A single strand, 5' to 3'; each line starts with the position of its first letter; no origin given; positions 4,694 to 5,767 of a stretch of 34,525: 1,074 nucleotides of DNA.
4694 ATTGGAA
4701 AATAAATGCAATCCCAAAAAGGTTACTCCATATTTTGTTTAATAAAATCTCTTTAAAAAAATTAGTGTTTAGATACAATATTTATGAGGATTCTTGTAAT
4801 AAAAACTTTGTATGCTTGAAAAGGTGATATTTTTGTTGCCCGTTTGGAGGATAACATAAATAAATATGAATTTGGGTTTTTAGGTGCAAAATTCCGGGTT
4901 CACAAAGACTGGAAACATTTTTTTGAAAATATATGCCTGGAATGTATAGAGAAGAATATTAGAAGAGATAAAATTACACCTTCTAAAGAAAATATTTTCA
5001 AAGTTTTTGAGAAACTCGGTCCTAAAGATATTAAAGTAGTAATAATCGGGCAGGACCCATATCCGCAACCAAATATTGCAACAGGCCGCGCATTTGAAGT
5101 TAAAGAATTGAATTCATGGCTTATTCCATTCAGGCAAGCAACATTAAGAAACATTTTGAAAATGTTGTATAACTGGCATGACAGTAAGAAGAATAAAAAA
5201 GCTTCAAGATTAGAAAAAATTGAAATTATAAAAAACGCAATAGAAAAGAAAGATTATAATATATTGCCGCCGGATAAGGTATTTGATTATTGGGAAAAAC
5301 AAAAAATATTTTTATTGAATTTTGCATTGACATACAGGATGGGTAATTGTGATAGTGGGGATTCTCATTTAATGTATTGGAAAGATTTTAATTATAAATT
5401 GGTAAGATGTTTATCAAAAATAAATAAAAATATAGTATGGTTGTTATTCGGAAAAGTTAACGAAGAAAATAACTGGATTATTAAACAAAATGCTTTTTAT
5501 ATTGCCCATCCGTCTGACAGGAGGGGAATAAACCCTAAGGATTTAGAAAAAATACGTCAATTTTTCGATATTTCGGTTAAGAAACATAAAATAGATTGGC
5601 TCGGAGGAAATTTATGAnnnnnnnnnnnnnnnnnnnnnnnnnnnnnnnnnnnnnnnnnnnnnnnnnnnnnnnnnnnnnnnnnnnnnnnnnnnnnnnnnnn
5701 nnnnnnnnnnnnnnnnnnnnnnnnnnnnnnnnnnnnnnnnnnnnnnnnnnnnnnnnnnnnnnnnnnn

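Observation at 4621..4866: Composite spacer built from duplicated pieces: ychF-like 5' fragment, cupin-promoter 15-mer, cupin 3' coding fragment fused to the ung start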

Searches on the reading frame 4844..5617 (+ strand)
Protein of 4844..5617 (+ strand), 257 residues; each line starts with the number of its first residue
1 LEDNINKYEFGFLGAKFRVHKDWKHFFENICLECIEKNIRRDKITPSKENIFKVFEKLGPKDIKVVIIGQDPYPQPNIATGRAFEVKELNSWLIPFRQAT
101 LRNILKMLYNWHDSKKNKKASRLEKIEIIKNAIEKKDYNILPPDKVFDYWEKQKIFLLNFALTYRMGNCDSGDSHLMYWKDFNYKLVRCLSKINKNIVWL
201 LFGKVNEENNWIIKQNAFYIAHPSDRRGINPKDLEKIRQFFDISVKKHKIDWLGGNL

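Call 7: search_protein_families(library=pfam, proteins=[window:4844-5617:+], max_evalue=0.01)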
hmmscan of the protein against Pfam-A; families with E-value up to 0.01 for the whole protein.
window:4844-5617:+ (257 aa): 1 family
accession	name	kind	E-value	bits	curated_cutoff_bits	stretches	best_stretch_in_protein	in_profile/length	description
PF03167.25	UDG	-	2.7e-07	31.2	24.3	1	57-227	2-122/141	Uracil DNA glycosylase superfamily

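Call 10: find_encoding_contigs(protein=window:4844-5617:+, flank=6000, max_places=10)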
Protein window:4844-5617:+ (257 aa): 19 contigs read that carry it; 9 places shown.
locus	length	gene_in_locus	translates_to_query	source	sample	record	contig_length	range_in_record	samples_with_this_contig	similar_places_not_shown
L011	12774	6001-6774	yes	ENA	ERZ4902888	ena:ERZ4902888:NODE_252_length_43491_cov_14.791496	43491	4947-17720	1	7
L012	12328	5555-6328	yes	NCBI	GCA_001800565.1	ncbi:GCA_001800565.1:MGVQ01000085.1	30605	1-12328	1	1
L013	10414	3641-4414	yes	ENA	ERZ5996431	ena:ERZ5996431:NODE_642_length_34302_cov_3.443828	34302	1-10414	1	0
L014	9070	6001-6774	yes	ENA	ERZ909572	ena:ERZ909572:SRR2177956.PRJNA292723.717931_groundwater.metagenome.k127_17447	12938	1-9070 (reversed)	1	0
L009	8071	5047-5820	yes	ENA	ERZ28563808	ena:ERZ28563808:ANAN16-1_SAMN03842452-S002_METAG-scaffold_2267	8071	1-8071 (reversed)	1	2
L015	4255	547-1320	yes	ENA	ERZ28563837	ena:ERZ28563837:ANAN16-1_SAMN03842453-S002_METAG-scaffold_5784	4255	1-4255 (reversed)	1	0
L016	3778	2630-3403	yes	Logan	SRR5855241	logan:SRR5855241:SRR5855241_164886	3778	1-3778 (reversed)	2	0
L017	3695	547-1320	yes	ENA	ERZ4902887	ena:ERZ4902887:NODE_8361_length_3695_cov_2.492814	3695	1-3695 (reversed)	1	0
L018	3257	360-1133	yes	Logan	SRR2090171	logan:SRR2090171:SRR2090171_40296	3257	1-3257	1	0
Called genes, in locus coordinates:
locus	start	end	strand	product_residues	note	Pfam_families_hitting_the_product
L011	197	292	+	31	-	-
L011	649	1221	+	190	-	-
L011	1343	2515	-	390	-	PF00106:adh_short, PF08659:KR (weak), PF13561:adh_short_C2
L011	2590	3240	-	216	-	PF00596:Aldolase_II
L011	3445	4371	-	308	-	PF01791:DeoC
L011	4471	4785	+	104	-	PF05899:Cupin_3 (weak), PF07883:Cupin_2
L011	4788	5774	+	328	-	PF05448:AXE1, PF02129:Peptidase_S15, PF00561:Abhydrolase_1 (weak), PF12146:Hydrolase_4 (faint), PF00326:Peptidase_S9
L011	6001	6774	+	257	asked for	PF03167:UDG (weak)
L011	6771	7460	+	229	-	PF06071:YchF-GTPase_C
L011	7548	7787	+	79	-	-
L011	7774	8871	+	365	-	-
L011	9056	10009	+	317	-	PF00056:Ldh_1_N, PF02866:Ldh_1_C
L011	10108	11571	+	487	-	PF00982:Glyco_transf_20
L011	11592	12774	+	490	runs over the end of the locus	PF00672:HAMP (weak), PF00512:HisKA, PF02518:HATPase_c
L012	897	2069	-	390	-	PF00106:adh_short, PF08659:KR (weak), PF13561:adh_short_C2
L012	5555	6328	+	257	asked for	PF03167:UDG (weak)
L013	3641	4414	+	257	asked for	PF03167:UDG (weak)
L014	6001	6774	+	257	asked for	PF03167:UDG (weak)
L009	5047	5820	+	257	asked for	PF03167:UDG (weak)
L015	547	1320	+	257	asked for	PF03167:UDG (weak)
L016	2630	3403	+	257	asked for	PF03167:UDG (weak)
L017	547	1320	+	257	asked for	PF03167:UDG (weak)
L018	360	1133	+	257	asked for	PF03167:UDG (weak)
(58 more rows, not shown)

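Call 37: search_solved_structures(query=window:4844-5617:+, max_evalue=1, show_alignments=1)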
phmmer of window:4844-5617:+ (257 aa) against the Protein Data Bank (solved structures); distinct sequences matched with E-value up to 1: 45.
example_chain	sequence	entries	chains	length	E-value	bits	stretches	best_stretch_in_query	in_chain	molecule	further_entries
3wdf_A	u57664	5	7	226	1.1e-15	60.7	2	24-91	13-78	Uracil-DNA glycosylase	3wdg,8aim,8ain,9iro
3tr7_A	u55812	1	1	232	3.2e-13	52.6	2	26-88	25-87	Uracil-DNA glycosylase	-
1flz_A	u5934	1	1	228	5.8e-13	51.7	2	23-87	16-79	URACIL-DNA GLYCOSYLASE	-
2eug_A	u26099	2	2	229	5.9e-13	51.7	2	23-87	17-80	PROTEIN (GLYCOSYLASE)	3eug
1eui_A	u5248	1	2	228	1.1e-12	50.8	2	42-87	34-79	URACIL-DNA GLYCOSYLASE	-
1eug_A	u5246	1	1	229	1.1e-12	50.8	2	42-87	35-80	PROTEIN (GLYCOSYLASE)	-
1lqg_A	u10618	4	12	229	1.1e-12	50.8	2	42-87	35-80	URACIL-DNA GLYCOSYLASE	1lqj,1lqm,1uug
2uug_A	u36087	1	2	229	1.3e-12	50.6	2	42-87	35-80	URACIL-DNA GLYCOSYLASE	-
3uf7_A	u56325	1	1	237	1.3e-12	50.6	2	42-87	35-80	Uracil-DNA glycosylase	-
4eug_A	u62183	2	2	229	2e-12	50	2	42-87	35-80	PROTEIN (GLYCOSYLASE)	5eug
8ail_I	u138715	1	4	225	1.5e-11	47.1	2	33-87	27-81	Uracil-DNA glycosylase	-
2jhq_A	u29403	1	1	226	2.2e-11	46.6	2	31-86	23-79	URACIL DNA-GLYCOSYLASE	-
2ssp_E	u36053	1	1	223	5.6e-11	45.2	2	40-87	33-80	PROTEIN (URACIL-DNA GLYCOSYLASE)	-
1akz_A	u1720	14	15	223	6e-11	45.1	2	40-87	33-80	URACIL-DNA GLYCOSYLASE | PROTEIN (URACIL-DNA GLYCOSYLASE)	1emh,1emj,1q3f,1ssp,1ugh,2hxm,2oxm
5jk7_D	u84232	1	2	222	6.4e-11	45.1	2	40-87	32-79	Uracil-DNA glycosylase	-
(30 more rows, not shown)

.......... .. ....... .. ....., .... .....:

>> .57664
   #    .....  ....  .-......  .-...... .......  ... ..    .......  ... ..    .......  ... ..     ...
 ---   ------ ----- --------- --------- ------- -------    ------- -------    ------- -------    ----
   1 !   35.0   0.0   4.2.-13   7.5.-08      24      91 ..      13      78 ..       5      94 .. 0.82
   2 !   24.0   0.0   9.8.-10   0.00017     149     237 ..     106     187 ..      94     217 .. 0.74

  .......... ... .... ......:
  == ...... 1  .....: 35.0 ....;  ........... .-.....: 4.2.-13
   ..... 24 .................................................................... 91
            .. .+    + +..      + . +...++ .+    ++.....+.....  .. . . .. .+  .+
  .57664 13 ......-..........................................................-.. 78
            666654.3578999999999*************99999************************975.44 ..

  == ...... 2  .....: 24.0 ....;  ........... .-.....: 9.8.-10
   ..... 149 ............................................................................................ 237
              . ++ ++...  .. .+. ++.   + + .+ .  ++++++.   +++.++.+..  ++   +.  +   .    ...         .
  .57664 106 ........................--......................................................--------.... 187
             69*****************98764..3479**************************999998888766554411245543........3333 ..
